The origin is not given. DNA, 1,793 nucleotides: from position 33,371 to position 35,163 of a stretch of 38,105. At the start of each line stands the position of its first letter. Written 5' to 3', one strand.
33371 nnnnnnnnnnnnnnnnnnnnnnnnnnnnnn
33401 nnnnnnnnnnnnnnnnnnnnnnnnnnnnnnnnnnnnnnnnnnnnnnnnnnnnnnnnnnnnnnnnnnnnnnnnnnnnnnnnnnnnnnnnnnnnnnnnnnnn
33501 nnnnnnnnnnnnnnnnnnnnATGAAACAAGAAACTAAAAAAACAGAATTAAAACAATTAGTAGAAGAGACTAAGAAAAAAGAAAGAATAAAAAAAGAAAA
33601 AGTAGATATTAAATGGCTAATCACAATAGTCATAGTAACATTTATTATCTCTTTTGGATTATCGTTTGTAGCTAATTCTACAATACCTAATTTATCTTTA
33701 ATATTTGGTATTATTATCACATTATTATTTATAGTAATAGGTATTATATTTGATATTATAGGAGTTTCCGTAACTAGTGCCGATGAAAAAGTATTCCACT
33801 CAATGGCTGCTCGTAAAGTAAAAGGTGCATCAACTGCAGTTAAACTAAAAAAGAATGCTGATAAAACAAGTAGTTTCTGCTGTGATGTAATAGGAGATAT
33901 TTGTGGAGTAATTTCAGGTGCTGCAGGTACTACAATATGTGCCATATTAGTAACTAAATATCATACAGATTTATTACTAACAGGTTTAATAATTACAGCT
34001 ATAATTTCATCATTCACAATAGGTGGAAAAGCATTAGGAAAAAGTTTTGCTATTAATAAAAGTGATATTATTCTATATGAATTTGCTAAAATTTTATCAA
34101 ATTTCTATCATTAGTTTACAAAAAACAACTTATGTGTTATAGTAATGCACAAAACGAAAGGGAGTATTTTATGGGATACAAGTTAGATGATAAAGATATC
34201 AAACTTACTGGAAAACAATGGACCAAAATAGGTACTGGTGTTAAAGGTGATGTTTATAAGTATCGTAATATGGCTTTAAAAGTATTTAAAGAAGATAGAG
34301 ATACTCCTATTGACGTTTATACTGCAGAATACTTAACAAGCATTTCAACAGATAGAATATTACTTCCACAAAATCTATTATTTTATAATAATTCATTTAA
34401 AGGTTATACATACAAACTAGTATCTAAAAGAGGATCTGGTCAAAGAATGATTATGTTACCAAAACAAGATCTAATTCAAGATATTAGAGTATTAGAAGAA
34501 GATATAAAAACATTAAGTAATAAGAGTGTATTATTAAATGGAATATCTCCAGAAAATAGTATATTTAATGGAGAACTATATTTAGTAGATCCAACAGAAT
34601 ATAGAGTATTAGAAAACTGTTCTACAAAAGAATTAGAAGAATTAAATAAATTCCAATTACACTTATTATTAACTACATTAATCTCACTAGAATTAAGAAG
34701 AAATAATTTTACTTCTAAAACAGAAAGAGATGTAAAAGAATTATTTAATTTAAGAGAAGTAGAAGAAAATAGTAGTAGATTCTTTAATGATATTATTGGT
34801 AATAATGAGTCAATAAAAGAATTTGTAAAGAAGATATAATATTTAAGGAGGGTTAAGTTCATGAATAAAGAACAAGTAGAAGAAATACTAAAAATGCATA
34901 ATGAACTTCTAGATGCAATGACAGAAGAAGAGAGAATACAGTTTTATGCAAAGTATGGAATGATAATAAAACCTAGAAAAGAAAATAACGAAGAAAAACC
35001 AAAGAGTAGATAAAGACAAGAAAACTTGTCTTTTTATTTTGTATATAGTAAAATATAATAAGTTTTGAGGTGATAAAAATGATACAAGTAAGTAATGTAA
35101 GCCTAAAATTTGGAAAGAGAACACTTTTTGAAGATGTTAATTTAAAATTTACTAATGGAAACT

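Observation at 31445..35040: Tight five-gene operon of uncharacterised proteins welded to the 3' end of the large RNA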

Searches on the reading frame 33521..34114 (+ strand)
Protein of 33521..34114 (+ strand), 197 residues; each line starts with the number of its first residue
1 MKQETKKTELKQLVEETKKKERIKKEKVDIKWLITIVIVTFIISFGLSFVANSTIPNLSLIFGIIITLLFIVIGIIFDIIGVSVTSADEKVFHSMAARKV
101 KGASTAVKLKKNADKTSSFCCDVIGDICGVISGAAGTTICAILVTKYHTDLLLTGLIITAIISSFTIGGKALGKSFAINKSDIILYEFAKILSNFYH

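Call 4: search_protein_families(library=pfam, proteins=[window:33521-34114:+], max_evalue=0.1)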
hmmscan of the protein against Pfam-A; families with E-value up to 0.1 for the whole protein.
window:33521-34114:+ (197 aa): 6 families
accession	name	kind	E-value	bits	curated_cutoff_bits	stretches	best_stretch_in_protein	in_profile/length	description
PF01595.25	CNNM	-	0.00025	21.2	28.4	1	65-195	1-127/181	Cyclin M transmembrane N-terminal domain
PF03169.20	OPT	-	0.00096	18.3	25.8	1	11-101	333-428/623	OPT oligopeptide transporter protein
PF18303.6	Saf_2TM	-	0.013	15.8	29.5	1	31-112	40-125/152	SAVED-fused 2TM effector domain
PF20990.2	DUF2207_C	-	0.013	15.6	33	1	8-77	112-182/247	Predicted membrane protein (DUF2207) C-terminal domain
PF12650.12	DUF3784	-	0.018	15.7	28.1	1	22-82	31-90/94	Domain of unknown function (DUF3784)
PF10864.13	DUF2663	-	0.058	14.2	25.2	1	10-75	2-65/127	Protein of unknown function (DUF2663)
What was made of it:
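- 33521..34114 (+): Gene 3: oapA, the OLE-associated membrane protein A. Weak CNNM/DUF21 match, E 2.5e-4 (call 4).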

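Call 5: search_protein_families(library=ncbifam, proteins=[window:33521-34114:+], max_evalue=0.1)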
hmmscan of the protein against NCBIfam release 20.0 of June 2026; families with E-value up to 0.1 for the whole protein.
window:33521-34114:+ (197 aa): 2 families
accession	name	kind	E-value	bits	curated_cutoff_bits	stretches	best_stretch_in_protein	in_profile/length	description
NF002796.0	PRK02935.1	equivalog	0.031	14.1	108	1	18-86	4-67/118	hypothetical protein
NF045993.1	MAG0130_MAG3770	subfamily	0.059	13.3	85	1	14-84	7-80/140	MAG0130/MAG3770 family membrane protein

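Call 26: find_homologous_proteins(query=window:33521-34114:+)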
Query window:33521-34114:+ (197 aa): 7473 proteins with E <= 0.001 among 8000 candidates; the best 120 are listed.
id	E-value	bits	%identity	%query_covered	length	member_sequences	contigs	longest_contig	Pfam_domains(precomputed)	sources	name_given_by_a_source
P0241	9.6e-116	402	100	100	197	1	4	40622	-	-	-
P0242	2.5e-113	394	98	100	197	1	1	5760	-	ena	-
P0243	2.3e-106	371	93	97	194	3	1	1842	-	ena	-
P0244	7.5e-106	369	92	97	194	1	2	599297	-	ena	-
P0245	1.9e-105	368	91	97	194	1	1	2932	-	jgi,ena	-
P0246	5.1e-105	367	89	100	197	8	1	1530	-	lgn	-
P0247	2.2e-104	365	91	97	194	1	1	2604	-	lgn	-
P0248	4.1e-104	364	91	97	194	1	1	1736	-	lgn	-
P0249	6.5e-104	363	91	97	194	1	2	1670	-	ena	-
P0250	1.5e-103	362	90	97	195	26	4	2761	-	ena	-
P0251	7.7e-103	360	90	97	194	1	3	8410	-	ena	-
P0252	9.3e-103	359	88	97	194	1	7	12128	-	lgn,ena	-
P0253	1.9e-102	358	89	97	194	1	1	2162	-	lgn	-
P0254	3.6e-102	357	88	97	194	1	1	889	-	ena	-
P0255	4.3e-102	357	87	97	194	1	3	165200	-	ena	-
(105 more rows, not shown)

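Call 32: search_protein_families(library=padloc, proteins=[window:33521-34114:+], max_evalue=0.1)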
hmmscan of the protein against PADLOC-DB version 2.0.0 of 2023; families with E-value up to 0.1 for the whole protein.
window:33521-34114:+ (197 aa): 0 families

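Call 33: search_protein_families(library=phrogs, proteins=[window:33521-34114:+], max_evalue=0.1)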
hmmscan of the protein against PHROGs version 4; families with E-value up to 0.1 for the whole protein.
window:33521-34114:+ (197 aa): 2 families
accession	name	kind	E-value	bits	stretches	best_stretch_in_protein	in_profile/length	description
phrog_27838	-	lysis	0.008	17.2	1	23-75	28-80/107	holin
phrog_11800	-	moron, auxiliary metabolic gene and host takeover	0.067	14.1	0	21-77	8-63/84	membrane protein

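Call 45: find_related_loci(query=A3, collection=genome_contigs, flank=8000)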
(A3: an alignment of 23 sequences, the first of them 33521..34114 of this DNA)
Query A3 (197 aa) in genome_contigs; peptide patterns used: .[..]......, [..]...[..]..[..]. (x = any residue, [..] = any of these).
599 stretches matched a pattern (row limit reached: there are more); 542 encode a relative of the query (tblastn E <= 1e-3); the best 80 are kept; 80 distinct loci.
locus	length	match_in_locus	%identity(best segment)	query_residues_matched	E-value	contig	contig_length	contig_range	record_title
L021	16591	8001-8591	70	1-197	3e-92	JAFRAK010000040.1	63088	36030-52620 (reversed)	MAG: Bacilli bacterium isolate RGIG2316 Goat_Duodenum.Co__c965309, whole genome shotgun sequence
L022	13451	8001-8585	70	3-197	6e-91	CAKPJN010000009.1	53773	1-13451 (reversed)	MAG: uncultured Bacilli bacterium isolate REFINED_METABAT215_TOP10_CONTIGS_1500_ASSEMBLY_K77_MERGED__Hadza_MoBio_hadza-E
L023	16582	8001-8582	75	3-196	4e-85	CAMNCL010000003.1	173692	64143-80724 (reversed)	MAG: uncultured Bacillales bacterium isolate SRR1222429_bin.142_metaWRAP_v1.3_MAG genome assembly, contig: NODE.56_lengt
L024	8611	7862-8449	73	1-196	7e-85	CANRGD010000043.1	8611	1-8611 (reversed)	MAG: uncultured Bacilli bacterium isolate Lapin-022__bin68 genome assembly, contig: Lapin-022__NODE_8294_length_8611_cov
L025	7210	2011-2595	76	3-197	2e-84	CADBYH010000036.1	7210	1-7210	MAG: uncultured Erysipelotrichaceae bacterium isolate RUG14412 genome assembly, contig: RUG14412_asm_36, whole genome sh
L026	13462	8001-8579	67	3-195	2e-84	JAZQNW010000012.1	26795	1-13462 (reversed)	MAG: Bacilli bacterium isolate T1900045244_TH20190014.MAGScoT_cleanbin_000015 SGB_5603_k141_1020435, whole genome shotgu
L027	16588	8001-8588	67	1-196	2e-83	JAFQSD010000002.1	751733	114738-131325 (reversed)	MAG: Bacilli bacterium isolate RGIG2101 Goat_Colon-3__c64624, whole genome shotgun sequence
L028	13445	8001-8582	74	1-197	5e-83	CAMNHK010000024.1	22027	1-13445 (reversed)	MAG: uncultured Bacillales bacterium isolate SRR873596_bin.89_metaWRAP_v1.3_MAG genome assembly, contig: NODE.5107_lengt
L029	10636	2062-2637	91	6-197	8e-83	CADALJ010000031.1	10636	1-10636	MAG: uncultured Erysipelotrichaceae bacterium isolate RUG13398 genome assembly, contig: RUG13398_asm_31, whole genome sh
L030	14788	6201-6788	71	1-197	8e-83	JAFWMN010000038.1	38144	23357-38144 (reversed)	MAG: Bacilli bacterium isolate RGIG5875 Sheep_Jejunum-3__c193650, whole genome shotgun sequence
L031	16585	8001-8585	73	3-197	5e-83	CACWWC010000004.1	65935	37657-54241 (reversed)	MAG: uncultured Erysipelotrichaceae bacterium isolate RUG10970 genome assembly, contig: RUG10970_asm_4, whole genome sho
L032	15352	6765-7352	71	1-197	8e-83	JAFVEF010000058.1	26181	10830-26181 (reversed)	MAG: Bacilli bacterium isolate RGIG5090 Roe_deer_Rumen.Co__c1430475, whole genome shotgun sequence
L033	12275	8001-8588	66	1-196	1e-82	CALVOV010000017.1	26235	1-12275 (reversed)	MAG: uncultured Bacilli bacterium isolate BRZ_QD__bin2 genome assembly, contig: BRZ_QD__NODE_2871_length_26235_cov_6.018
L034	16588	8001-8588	67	1-196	3e-80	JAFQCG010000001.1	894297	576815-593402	MAG: Bacilli bacterium isolate RGIG1688 Goat_Cecum-2__c145, whole genome shotgun sequence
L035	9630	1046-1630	62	2-196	1e-79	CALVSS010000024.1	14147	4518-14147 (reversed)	MAG: uncultured Bacilli bacterium isolate BRZ_IM__bin73 genome assembly, contig: BRZ_IM__NODE_4341_length_14147_cov_4.69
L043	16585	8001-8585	60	2-196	2e-77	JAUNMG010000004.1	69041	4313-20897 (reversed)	MAG: bacterium isolate S31M_St_34 NODE_64_length_69041_cov_9.827835, whole genome shotgun sequence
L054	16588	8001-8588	67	1-196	2e-74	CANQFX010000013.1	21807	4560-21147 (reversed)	MAG: uncultured Bacilli bacterium isolate Lapin-008__bin25 genome assembly, contig: Lapin-008__NODE_2725_length_21807_co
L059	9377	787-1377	73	1-197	5e-74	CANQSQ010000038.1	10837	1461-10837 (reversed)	MAG: uncultured Bacilli bacterium isolate Lapin-026__bin111 genome assembly, contig: Lapin-026__NODE_7673_length_10837_c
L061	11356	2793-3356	65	9-196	6e-74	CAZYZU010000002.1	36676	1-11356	MAG TPA_asm: uncultured Muribaculaceae bacterium isolate SRP192927_co8_46 genome assembly, contig: NODE_807_length_36676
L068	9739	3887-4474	60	1-196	5e-72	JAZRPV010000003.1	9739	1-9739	MAG: Bacilli bacterium isolate T1900045371_YK20190061.MAGScoT_cleanbin_000010 SGB_6857_k141_2046247, whole genome shotgu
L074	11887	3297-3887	71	1-197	2e-71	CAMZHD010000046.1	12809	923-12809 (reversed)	MAG TPA_asm: uncultured Bacillales bacterium isolate SRR10912542_bin.29_metaWRAP_v1.3_MAG genome assembly, contig: ERZ14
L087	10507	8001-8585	62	2-196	5e-69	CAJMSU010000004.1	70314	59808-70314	TPA_asm: uncultured bacterium isolate SRR5519181-bin.25 genome assembly, contig: NODE_215_length_70314_cov_7.105424, who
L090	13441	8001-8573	61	6-196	4e-68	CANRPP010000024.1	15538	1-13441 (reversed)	MAG: uncultured Bacilli bacterium isolate Lapin-018__bin36 genome assembly, contig: Lapin-018__NODE_3406_length_15538_co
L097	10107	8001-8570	74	7-196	1e-66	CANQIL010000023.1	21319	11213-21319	MAG: uncultured Bacilli bacterium isolate Lapin-028__bin30 genome assembly, contig: Lapin-028__NODE_2703_length_21319_co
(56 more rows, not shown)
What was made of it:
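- All evidence comes from one clade of gut MAGs (call 45).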

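Call 56: search_protein_families(library=pfam, proteins=[L074:156-2906:+, L074:2966-3289:+, L087:4516-5955:-, L087:5933-6388:-, L087:6532-7227:+, L087:8607-9302:+], max_evalue=0.01)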
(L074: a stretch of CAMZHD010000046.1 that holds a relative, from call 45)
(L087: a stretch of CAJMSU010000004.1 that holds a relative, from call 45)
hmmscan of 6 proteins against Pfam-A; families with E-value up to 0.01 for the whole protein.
L074:156-2906:+ (916 aa): 0 families

L074:2966-3289:+ (107 aa): 0 families

L087:4516-5955:- (479 aa): 1 family
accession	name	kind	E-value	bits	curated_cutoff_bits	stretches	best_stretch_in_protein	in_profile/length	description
PF17914.6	HopA1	-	3.9e-06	27.3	22.7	1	168-290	26-149/170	HopA1 effector protein family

L087:5933-6388:- (151 aa): 0 families

L087:6532-7227:+ (231 aa): 1 family
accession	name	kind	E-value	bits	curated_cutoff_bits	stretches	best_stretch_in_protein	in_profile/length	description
PF01832.25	Glucosaminidase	-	3.8e-08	34.5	30.2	1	128-228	8-121/123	Mannosyl-glycoprotein endo-beta-N-acetylglucosaminidase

L087:8607-9302:+ (231 aa): 1 family
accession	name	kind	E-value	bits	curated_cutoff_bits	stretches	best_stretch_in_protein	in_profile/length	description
PF13367.11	PrsW-protease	-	4.5e-34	118.2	23.5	1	28-213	1-188/196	PrsW family intramembrane metalloprotease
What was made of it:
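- On HopA1/LanY phospho-Ser/Thr lyase (PF17914): The L087 homologue also passes, with 27.3 bits (call 56).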

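Call 77: search_solved_structures(query=A3, max_evalue=1)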
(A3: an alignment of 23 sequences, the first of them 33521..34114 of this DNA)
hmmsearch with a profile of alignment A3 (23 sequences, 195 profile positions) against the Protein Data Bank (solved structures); distinct sequences matched with E-value up to 1: 0.
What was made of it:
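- On OapA: The profile search of PDB sequences found no hit (call 77).
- Closest known: MpfA/CorB/CNNM. Different: The profile search of PDB sequences found nothing (call 77).
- The similarity of OapA to CNNM is below Pfam's cut-off, and the profile search of PDB sequences found nothing (calls 4, 77).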

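Call 95: search_protein_families(library=pfam, proteins=[L043:9337-10032:+, L043:8594-9298:+, L061:3414-4826:+, L054:9280-10020:+, L097:8577-9299:+, L034:8629-9315:+, L022:8652-9350:+, L068:4461-5225:+, L090:8582-9301:+, L059:1397-2131:+], max_evalue=1)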
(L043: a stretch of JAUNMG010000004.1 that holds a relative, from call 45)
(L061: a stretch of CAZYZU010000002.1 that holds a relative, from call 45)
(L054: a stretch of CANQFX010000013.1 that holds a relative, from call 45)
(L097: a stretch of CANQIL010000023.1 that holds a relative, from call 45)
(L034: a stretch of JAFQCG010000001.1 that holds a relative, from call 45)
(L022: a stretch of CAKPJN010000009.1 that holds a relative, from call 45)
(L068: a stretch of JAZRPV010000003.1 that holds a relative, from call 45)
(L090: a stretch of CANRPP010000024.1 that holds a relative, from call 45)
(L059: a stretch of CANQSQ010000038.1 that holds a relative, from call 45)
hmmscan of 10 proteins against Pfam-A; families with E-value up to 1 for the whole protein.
L043:9337-10032:+ (232 aa): 3 families
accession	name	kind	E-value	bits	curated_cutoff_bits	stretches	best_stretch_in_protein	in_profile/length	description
PF21377.3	MurD_N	-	0.064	13.7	24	1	107-148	27-69/76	MurD N-terminal domain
PF23623.1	GBD_IRG7_N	-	0.16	12.6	27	0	49-101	13-63/95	IRG7 N-terminal galactose binding domain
PF08650.15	DASH_Dad4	-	0.2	12.2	29.8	1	162-202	18-56/71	DASH complex subunit Dad4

L043:8594-9298:+ (235 aa): 0 families

L061:3414-4826:+ (471 aa): 1 family
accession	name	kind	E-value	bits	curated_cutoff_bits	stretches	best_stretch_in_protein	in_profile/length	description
PF25018.1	HEAT_IPO9_c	-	0.045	13.6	27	1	183-255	173-247/264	Importin-9 central HEAT repeats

L054:9280-10020:+ (247 aa): 3 families
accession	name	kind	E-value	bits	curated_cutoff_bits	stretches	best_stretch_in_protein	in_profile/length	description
PF19703.4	DUF6201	-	0.024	15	27.4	1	95-158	66-124/125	Family of unknown function (DUF6201)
PF18072.6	FGAR-AT_linker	-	0.059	14.3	26.6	0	67-85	5-23/50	Formylglycinamide ribonucleotide amidotransferase linker domain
PF21497.3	TcpC-like_C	-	0.09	13.5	27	1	67-135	25-93/109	Conjugal transfer protein-like, C-terminal domain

L097:8577-9299:+ (241 aa): 0 families

L034:8629-9315:+ (229 aa): 1 family
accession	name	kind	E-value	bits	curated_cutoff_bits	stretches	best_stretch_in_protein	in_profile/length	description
PF23411.1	Beta-prop_Vps41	-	0.16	11.7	33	1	80-160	247-332/332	Vps42 beta-propeller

L022:8652-9350:+ (233 aa): 0 families

L068:4461-5225:+ (255 aa): 0 families

L090:8582-9301:+ (240 aa): 0 families

L059:1397-2131:+ (245 aa): 0 families
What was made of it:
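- Closest known: Bacterial pseudokinases and minimal protein-kinase-like proteins. Different: No Pfam kinase model matches, even for members with intact catalytic residues (call 95).
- Tried and rejected: No kinase family matched (call 95), so the family could not be placed within a known kinase group.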

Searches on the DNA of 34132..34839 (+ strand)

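Call 25: search_rna_families(sources=[L010, L011, L012, L013, L014, L015], threshold=gathering)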
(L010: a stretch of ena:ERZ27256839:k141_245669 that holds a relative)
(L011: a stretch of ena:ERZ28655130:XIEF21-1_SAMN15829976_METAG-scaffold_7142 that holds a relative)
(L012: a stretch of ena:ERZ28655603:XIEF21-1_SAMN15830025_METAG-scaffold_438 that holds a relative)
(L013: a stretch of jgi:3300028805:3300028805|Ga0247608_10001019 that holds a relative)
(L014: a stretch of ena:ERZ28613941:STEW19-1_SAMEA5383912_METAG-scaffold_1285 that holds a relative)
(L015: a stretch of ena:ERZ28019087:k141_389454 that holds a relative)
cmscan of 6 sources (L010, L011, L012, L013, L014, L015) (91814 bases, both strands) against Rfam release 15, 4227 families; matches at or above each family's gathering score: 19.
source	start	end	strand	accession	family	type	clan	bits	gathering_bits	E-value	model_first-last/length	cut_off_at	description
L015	6685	7299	+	RF01071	OLE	Gene;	-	417.5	50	4.5e-119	1-616/616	no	Ornate Large Extremophilic RNA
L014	6685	7299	+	RF01071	OLE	Gene;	-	416.5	50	8.9e-119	1-616/616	no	Ornate Large Extremophilic RNA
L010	6683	7291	+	RF01071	OLE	Gene;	-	415.9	50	1.4e-118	1-616/616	no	Ornate Large Extremophilic RNA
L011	1986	2594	+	RF01071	OLE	Gene;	-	415.9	50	1.4e-118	1-616/616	no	Ornate Large Extremophilic RNA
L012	6694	7306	+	RF01071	OLE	Gene;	-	396.6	50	7.3e-113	1-616/616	no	Ornate Large Extremophilic RNA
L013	6694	7306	+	RF01071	OLE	Gene;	-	396.6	50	7.3e-113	1-616/616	no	Ornate Large Extremophilic RNA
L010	12793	12864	+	RF00005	tRNA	Gene; tRNA;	CL00001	67.1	29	2.7e-12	1-71/71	no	tRNA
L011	8095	8166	+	RF00005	tRNA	Gene; tRNA;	CL00001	67.1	29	2.7e-12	1-71/71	no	tRNA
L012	12733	12804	+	RF00005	tRNA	Gene; tRNA;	CL00001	66.4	29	4.3e-12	1-71/71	no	tRNA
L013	12733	12804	+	RF00005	tRNA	Gene; tRNA;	CL00001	66.4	29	4.3e-12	1-71/71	no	tRNA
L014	14895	14966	+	RF00005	tRNA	Gene; tRNA;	CL00001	66.1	29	5.4e-12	1-71/71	no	tRNA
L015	14719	14790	+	RF00005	tRNA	Gene; tRNA;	CL00001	66.1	29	5.4e-12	1-71/71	no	tRNA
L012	12655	12725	+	RF00005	tRNA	Gene; tRNA;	CL00001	60.9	29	1.4e-10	1-71/71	no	tRNA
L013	12655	12725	+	RF00005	tRNA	Gene; tRNA;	CL00001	60.9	29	1.4e-10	1-71/71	no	tRNA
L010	12711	12781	+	RF00005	tRNA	Gene; tRNA;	CL00001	58.8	29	5.3e-10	1-71/71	no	tRNA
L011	8013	8083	+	RF00005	tRNA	Gene; tRNA;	CL00001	58.8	29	5.3e-10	1-71/71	no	tRNA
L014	14136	14206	+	RF00005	tRNA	Gene; tRNA;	CL00001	58.8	29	5.3e-10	1-71/71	no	tRNA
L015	13960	14030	+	RF00005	tRNA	Gene; tRNA;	CL00001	58.8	29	5.3e-10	1-71/71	no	tRNA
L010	41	113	-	RF00005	tRNA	Gene; tRNA;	CL00001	57.4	29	1.3e-09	1-71/71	no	tRNA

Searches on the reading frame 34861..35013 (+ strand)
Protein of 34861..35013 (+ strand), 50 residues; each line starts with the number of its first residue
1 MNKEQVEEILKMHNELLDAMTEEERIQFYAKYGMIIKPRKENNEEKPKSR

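Call 4: search_protein_families(library=pfam, proteins=[window:34861-35013:+], max_evalue=0.1)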
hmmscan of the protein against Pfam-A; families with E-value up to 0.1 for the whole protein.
window:34861-35013:+ (50 aa): 2 families
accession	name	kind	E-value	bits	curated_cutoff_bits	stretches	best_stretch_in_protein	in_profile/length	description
PF24219.2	DUF7438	-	0.022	15.6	25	1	1-33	1-30/57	Family of unknown function (DUF7438)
PF23768.1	DUF7167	-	0.033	14.7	24.4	1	6-29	16-39/60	Domain of unknown function (DUF7167)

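Call 5: search_protein_families(library=ncbifam, proteins=[window:34861-35013:+], max_evalue=0.1)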
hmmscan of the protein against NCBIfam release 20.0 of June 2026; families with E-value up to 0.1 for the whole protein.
window:34861-35013:+ (50 aa): 0 families

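Call 32: search_protein_families(library=padloc, proteins=[window:34861-35013:+], max_evalue=0.1)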
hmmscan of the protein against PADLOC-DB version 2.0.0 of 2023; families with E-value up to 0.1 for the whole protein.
window:34861-35013:+ (50 aa): 0 families

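Call 33: search_protein_families(library=phrogs, proteins=[window:34861-35013:+], max_evalue=0.1)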
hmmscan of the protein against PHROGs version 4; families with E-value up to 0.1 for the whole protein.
window:34861-35013:+ (50 aa): 3 families
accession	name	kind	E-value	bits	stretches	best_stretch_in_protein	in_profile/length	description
phrog_2435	-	unknown function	0.0053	18.1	1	12-46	1-34/55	-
phrog_12592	-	unknown function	0.01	16.8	1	3-45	19-61/62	-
phrog_2395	-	unknown function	0.058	14.2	1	2-25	43-66/96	-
